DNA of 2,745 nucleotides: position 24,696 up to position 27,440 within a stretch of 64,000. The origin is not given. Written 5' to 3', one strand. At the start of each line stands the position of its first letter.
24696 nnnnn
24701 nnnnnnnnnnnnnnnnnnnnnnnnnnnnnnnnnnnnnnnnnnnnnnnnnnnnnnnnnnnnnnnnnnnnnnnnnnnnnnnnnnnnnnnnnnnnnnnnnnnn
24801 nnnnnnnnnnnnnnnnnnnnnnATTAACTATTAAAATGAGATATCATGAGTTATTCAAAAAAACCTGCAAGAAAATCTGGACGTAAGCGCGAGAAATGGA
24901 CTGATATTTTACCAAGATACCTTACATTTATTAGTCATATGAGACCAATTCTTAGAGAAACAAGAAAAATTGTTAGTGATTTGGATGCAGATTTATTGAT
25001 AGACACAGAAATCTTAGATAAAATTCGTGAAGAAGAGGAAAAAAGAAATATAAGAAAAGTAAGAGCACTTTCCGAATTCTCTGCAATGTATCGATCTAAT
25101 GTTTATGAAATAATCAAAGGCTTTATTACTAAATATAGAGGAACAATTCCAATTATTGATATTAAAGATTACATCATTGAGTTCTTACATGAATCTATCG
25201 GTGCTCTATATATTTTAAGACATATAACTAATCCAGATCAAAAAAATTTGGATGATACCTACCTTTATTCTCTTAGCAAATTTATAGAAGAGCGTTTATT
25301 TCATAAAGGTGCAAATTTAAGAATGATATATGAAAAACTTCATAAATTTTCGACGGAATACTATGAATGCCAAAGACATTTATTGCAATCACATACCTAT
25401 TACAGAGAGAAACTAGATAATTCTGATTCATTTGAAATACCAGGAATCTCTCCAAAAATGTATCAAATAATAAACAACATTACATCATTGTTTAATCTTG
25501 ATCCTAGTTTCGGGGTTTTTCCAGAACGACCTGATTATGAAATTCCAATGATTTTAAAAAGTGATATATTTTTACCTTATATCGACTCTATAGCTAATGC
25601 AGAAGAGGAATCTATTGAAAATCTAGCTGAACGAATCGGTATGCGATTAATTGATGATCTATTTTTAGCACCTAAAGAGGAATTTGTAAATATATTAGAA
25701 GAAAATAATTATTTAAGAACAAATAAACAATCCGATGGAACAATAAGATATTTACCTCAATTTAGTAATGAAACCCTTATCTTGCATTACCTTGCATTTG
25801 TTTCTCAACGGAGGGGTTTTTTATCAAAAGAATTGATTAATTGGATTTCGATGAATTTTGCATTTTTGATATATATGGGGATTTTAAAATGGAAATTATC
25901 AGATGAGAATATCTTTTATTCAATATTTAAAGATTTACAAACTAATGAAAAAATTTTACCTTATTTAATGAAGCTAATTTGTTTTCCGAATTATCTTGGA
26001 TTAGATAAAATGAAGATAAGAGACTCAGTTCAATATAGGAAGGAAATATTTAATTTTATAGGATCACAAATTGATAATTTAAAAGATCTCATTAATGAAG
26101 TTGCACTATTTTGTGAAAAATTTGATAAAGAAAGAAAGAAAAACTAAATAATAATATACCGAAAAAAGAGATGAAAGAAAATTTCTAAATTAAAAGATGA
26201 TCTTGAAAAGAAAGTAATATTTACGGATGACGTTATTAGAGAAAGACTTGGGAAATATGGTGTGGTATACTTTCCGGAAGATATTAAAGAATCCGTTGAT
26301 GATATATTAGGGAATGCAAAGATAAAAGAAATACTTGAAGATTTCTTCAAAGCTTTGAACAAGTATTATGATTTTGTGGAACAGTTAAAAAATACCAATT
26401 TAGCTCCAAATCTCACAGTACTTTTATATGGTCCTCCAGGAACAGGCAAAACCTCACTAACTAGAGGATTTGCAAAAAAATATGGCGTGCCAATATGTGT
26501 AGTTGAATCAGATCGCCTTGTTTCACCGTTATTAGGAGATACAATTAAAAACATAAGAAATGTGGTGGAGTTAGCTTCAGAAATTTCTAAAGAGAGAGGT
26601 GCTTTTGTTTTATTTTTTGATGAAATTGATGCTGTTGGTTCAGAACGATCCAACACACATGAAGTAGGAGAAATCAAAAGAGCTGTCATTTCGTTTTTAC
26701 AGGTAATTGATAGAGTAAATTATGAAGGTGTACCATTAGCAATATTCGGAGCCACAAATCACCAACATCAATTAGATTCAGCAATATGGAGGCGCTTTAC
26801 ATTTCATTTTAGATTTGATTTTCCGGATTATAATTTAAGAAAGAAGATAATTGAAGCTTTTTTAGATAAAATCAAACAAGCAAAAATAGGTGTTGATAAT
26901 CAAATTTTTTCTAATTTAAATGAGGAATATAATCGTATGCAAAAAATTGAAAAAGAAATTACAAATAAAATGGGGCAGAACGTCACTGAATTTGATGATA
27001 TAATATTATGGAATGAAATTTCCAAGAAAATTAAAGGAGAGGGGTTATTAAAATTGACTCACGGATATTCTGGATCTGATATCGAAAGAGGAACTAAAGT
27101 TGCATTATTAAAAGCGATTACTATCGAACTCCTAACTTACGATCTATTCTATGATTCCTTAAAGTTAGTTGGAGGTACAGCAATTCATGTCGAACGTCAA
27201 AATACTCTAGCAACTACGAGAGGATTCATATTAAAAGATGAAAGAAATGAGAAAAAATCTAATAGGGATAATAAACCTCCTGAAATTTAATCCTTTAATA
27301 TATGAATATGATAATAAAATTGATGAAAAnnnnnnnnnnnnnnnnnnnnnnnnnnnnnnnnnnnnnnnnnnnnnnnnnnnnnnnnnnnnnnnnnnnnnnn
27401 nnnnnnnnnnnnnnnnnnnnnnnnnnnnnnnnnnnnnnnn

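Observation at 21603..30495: Eight-gene, 8.9-kb tightly coupled operon of mostly unrecognisable proteins around an AAA+ ATPase and an SMC-like/ScpB-like pair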

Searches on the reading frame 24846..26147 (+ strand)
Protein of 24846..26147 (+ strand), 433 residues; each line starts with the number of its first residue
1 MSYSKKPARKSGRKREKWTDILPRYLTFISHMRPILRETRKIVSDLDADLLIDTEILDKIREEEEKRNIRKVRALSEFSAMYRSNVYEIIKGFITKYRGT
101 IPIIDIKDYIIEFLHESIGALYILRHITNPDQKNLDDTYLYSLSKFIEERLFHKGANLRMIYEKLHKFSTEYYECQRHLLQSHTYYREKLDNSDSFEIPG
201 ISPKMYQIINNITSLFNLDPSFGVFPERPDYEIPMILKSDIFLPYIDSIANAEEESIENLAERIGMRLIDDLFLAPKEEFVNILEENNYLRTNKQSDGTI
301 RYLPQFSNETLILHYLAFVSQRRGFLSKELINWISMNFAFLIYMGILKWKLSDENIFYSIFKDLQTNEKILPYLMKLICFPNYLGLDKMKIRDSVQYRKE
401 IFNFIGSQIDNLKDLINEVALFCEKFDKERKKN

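Call 3: search_protein_families(library=pfam, proteins=[window:24846-26147:+], max_evalue=1)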
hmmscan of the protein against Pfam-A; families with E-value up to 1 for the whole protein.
window:24846-26147:+ (433 aa): 1 family
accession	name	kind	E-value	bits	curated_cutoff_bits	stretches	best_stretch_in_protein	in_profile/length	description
PF25375.1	Lin-15B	-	0.26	11.7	27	0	170-214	50-95/121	Lin-15B-like domain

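Call 4: search_protein_families(library=padloc, proteins=[window:24846-26147:+], max_evalue=1)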
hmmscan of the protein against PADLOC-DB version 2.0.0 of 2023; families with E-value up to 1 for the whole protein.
window:24846-26147:+ (433 aa): 0 families

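Call 6: search_protein_families(library=ncbifam, proteins=[window:24846-26147:+], max_evalue=1)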
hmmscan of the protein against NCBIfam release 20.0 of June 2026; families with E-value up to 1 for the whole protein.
window:24846-26147:+ (433 aa): 0 families

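Call 7: search_protein_families(library=phrogs, proteins=[window:24846-26147:+], max_evalue=0.1)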
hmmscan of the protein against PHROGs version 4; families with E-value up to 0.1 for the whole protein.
window:24846-26147:+ (433 aa): 0 families

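Call 34: search_solved_structures(query=A5, max_evalue=5, show_alignments=1)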
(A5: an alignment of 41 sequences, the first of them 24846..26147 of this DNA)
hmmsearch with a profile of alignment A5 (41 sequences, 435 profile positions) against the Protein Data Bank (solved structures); distinct sequences matched with E-value up to 5: 0.

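Call 42: find_homologous_proteins(query=window:24846-26147:+, max_evalue=0.001)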
Query window:24846-26147:+ (433 aa): 605 proteins with E <= 0.001 among 6379 candidates; the best 120 are listed.
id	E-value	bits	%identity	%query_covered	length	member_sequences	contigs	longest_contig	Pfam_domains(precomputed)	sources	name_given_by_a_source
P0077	1.4e-284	962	100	100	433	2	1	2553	-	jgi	-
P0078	1.7e-277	938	98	100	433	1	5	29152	-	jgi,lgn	-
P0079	6.3e-276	933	97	100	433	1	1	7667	-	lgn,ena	-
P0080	2.6e-271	918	95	100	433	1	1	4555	-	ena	-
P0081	4.8e-270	914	95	100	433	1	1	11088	-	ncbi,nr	ncbi:MAG: hypothetical protein MUP85_21300 [Candidatus Lokiarchaeota archaeon]|nr:hypothetical prote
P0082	1.6e-269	912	95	100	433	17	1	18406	-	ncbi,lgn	-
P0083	1.6e-235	800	82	100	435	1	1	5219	-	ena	-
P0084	4.0e-234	796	81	100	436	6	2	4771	-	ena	-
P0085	1.5e-233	794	81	100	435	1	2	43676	-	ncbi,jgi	jgi:hypothetical protein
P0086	4.4e-233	792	80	100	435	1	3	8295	-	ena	-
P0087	9.5e-233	791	80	100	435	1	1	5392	-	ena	-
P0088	1.1e-232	791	81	100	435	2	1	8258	-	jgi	jgi:hypothetical protein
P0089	7.1e-232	788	82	100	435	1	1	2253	-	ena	-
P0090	7.6e-232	788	81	99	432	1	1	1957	-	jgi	jgi:hypothetical protein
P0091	1.2e-231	787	81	99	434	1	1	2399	-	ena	-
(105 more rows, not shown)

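Call 100: find_related_loci(query=A5, collection=viral_contigs, flank=10000)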
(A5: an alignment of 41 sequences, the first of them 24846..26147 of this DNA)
Query A5 (433 aa) in viral_contigs; peptide patterns used: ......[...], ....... (x = any residue, [..] = any of these).
261 stretches matched a pattern, but none encodes a relative of the query by tblastn (E <= 1e-3).

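Call 108: search_dna_similar(query=window:24846-26147:+, collection=plasmids, mode=protein, max_evalue=0.001, max_rows=5)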
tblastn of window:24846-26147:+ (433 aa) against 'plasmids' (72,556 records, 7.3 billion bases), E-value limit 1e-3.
No match.

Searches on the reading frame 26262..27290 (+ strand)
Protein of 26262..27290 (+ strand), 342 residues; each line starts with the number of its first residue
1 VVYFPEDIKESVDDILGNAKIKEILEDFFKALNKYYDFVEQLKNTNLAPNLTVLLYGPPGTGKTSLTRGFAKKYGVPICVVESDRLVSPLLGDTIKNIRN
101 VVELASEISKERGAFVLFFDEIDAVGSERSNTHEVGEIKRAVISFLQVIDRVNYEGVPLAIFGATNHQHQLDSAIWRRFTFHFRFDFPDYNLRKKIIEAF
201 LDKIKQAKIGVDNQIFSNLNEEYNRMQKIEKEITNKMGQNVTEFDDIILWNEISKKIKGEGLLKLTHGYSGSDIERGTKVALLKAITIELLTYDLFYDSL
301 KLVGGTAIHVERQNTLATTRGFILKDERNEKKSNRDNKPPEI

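Call 3: search_protein_families(library=pfam, proteins=[window:26262-27290:+], max_evalue=1)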
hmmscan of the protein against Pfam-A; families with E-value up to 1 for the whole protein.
window:26262-27290:+ (342 aa): 33 families (the best 25 are shown)
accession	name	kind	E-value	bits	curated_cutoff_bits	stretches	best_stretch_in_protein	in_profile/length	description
PF00004.35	AAA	-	7.8e-27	94.7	21.2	1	53-186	1-130/131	ATPase family associated with various cellular activities (AAA)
PF07728.20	AAA_5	-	2.2e-05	24.9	22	1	53-179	2-139/139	AAA domain (dynein-related subfamily)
PF13191.12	AAA_16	-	3e-05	25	32.6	1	51-75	25-49/167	AAA ATPase domain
PF20720.3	nSTAND3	-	6.6e-05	23.1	27.2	1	47-149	14-98/155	Novel STAND NTPase 3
PF05496.18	RuvB_N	-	0.0001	22.5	27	1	52-126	35-97/159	Holliday junction DNA helicase RuvB P-loop domain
PF13173.12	AAA_14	-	0.00023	21.6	27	1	52-125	4-74/129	AAA domain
PF13521.12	AAA_28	-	0.00024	21.8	27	1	53-92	2-40/164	AAA domain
PF07693.20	KAP_NTPase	-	0.00024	20.9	20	1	38-72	8-42/293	KAP family P-loop domain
PF02367.23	TsaE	-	0.00035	21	26.6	1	36-77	8-48/128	Threonylcarbamoyl adenosine biosynthesis protein TsaE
PF13479.12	AAA_24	-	0.00052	20.4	27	1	50-125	2-76/195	AAA domain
PF05673.19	DUF815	-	0.002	17.8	23.8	1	49-122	52-116/249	Protein of unknown function (DUF815)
PF13401.12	AAA_22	-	0.0024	18.6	27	1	53-86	8-38/130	AAA domain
PF13671.12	AAA_33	-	0.0027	18.5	27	1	53-103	2-50/143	AAA domain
PF12775.13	AAA_7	-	0.0039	17.2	25.8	1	44-183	27-173/181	P-loop containing dynein motor region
PF13012.11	MitMem_reg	-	0.0055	17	26.6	1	195-240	42-87/113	Maintenance of mitochondrial structure and function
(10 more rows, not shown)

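Call 4: search_protein_families(library=padloc, proteins=[window:26262-27290:+], max_evalue=1)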
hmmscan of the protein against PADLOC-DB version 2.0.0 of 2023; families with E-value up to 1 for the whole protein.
window:26262-27290:+ (342 aa): 11 families
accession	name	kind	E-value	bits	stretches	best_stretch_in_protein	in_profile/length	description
PDLC02196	IetA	-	1.2e-58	197.3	1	14-294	90-351/374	-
PDLC02195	IetA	-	2.5e-51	173.2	1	2-221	94-298/395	-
PDLC04232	IetA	-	5.1e-44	149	1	14-233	84-292/330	-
PDLC04231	IetA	-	9e-29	99.1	1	42-198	109-257/262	-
PDLC00914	TRIP13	-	2.5e-18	64.5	1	53-212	74-242/302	TRIP13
PDLC00915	TRIP13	-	7.7e-17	59.6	1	40-207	53-230/302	TRIP13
PDLC03838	DolB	-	0.0003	18.2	1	41-78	158-194/375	-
PDLC04140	mad8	-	0.0004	18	1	44-77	19-54/314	mads_8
PDLC04788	PDC-S01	-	0.0011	16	1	59-125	28-96/448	-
PDLC03920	MkoA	-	0.0052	13.1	1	53-69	634-650/1112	-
PDLC04786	PDC-S01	-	0.006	13.4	1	53-125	23-99/439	-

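Call 6: search_protein_families(library=ncbifam, proteins=[window:26262-27290:+], max_evalue=1)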
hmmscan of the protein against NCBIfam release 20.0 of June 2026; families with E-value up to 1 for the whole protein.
window:26262-27290:+ (342 aa): 43 families (the best 25 are shown)
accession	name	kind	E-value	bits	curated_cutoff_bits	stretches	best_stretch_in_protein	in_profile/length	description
NF042959.1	IteA_antiphage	equivalog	8.9e-52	176.4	510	1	18-211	97-278/367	anti-phage ATPase IteA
NF003069.1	PRK03992.1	subfamily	1.9e-24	86.5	500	1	20-222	139-335/379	proteasome-activating nucleotidase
NF041006.2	cell_div_CdvC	equivalog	1.9e-24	86.2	650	1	52-224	136-307/370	cell division protein CdvC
NF047747.1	PrtsmActNtasePan2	equivalog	1.6e-23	83.6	700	1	21-224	156-357/397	proteasome-activating nucleotidase Pan2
TIGR01242.2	TIGR01242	subfamily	2.9e-22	79.1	500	1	19-215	121-311/362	proteasome-activating nucleotidase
TIGR01243.1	CDC48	subfamily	1.4e-21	76.6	802.65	1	39-286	201-397/733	CDC48 family AAA ATPase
NF047748.1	PrtsmActNtasePan1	equivalog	7.1e-19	68.1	750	1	35-207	167-338/405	proteasome-activating nucleotidase Pan1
TIGR01241.2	FtsH_fam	equivalog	4.6e-18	65.3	600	1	27-208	179-352/598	ATP-dependent zinc metalloprotease FtsH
NF008004.0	PRK10733.1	equivalog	2.2e-13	49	1008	1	7-207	146-341/644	ATP-dependent zinc metalloprotease FtsH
TIGR03689.1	pup_AAA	equivalog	9e-13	47.8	504.75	1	35-231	201-404/512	proteasome ATPase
TIGR00635.1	ruvB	equivalog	1.4e-09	37.5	299.05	1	52-271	32-235/305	Holliday junction branch migration DNA helicase RuvB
NF003229.0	PRK04195.1-5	equivalog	7.5e-09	34.8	280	1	11-127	15-117/413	replication factor C large subunit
NF000868.0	PRK00080.1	equivalog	9e-08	31.4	282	1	52-265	53-250/330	Holliday junction branch migration DNA helicase RuvB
NF003745.1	PRK05342.1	equivalog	1.9e-07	30.3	359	1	4-132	61-193/418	ATP-dependent Clp protease ATP-binding subunit ClpX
NF003226.0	PRK04195.1-1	equivalog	2.5e-07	30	588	1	38-132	29-117/405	replication factor C large subunit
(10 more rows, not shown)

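Call 7: search_protein_families(library=phrogs, proteins=[window:26262-27290:+], max_evalue=0.1)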
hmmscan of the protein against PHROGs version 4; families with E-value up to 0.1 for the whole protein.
window:26262-27290:+ (342 aa): 24 families
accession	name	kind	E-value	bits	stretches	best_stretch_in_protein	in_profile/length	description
phrog_3757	-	unknown function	8e-58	197.6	1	9-258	89-325/367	-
phrog_9172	-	unknown function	7.7e-20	72.2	1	35-254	93-299/509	-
phrog_10401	-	other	8.2e-20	72.1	1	27-238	440-618/667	ATPase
phrog_30773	-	unknown function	7.2e-15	55.3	1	20-208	170-354/666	-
phrog_7485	-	unknown function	2.4e-13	50.8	1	22-206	199-380/430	-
phrog_168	-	DNA, RNA and nucleotide metabolism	2.8e-11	44.7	1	12-232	20-206/314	clamp loader of DNA polymerase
phrog_8638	-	unknown function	8.4e-09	35.5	1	35-217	290-471/568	-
phrog_5846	-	DNA, RNA and nucleotide metabolism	4e-08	33.9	1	14-124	17-105/380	clamp loader of DNA polymerase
phrog_11838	-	DNA, RNA and nucleotide metabolism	8.5e-07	29.5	1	31-131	25-116/420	clamp loader of DNA polymerase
phrog_124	-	DNA, RNA and nucleotide metabolism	9.1e-06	26.3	1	44-78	37-67/382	Sak4-like ssDNA annealing protein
phrog_16448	-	other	2.8e-05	23.6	1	38-188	435-594/680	ATPase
phrog_249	-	moron, auxiliary metabolic gene and host takeover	4.2e-05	24.1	1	34-95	111-174/380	porphyrin biosynthesis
phrog_4339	-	unknown function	5.9e-05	23.4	1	53-82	54-83/552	-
phrog_16443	-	unknown function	0.0015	19.8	1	216-287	4-75/100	-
phrog_2071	-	other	0.0037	18.1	1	53-110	19-74/282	ATPase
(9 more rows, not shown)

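Call 10: search_solved_structures(query=window:26262-27290:+, max_evalue=1e-10)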
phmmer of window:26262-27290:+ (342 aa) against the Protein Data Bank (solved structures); distinct sequences matched with E-value up to 1e-10: 246 (the best 60 are shown).
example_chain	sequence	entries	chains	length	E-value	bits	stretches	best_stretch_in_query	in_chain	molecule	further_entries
6oaa_B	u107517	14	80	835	1.1e-34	123.3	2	43-204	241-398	Cell division control protein 48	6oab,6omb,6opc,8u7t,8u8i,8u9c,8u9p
8dar_A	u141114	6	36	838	1.1e-34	123.3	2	43-205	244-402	Cell division control protein 48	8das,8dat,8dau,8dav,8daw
6chs_H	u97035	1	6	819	1.2e-34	123.1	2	42-206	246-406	Putative cell division control protein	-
6oa9_A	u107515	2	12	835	2.8e-34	122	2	43-204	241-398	Cell division control protein 48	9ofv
7wub_D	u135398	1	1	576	4.3e-34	121.3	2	46-207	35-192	Transitional endoplasmic reticulum ATPase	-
7wub_C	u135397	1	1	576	4.8e-34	121.2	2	46-207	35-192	Transitional endoplasmic reticulum ATPase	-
9m4n_A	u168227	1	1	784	5.3e-34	121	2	42-200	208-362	Cell division control protein 48 homolog A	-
6mck_A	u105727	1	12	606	6.1e-34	120.8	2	46-207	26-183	Transitional endoplasmic reticulum ATPase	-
9m3v_A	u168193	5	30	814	6.4e-34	120.8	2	42-200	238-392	Cell division control protein 48 homolog A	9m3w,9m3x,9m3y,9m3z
7rlb_A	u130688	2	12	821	1.4e-33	119.7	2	43-207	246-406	Transitional endoplasmic reticulum ATPase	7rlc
7rlj_A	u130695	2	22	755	1.4e-33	119.7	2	45-207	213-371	Transitional endoplasmic reticulum ATPase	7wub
8yka_A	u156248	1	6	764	1.5e-33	119.6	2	45-207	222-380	Transitional endoplasmic reticulum ATPase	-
5c18_A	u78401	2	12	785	1.6e-33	119.4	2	45-207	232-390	Transitional endoplasmic reticulum ATPase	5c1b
7y4w_A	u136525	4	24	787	1.7e-33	119.4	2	45-207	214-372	Transitional endoplasmic reticulum ATPase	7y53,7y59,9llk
7rlf_A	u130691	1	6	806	1.7e-33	119.4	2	45-207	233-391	Transitional endoplasmic reticulum ATPase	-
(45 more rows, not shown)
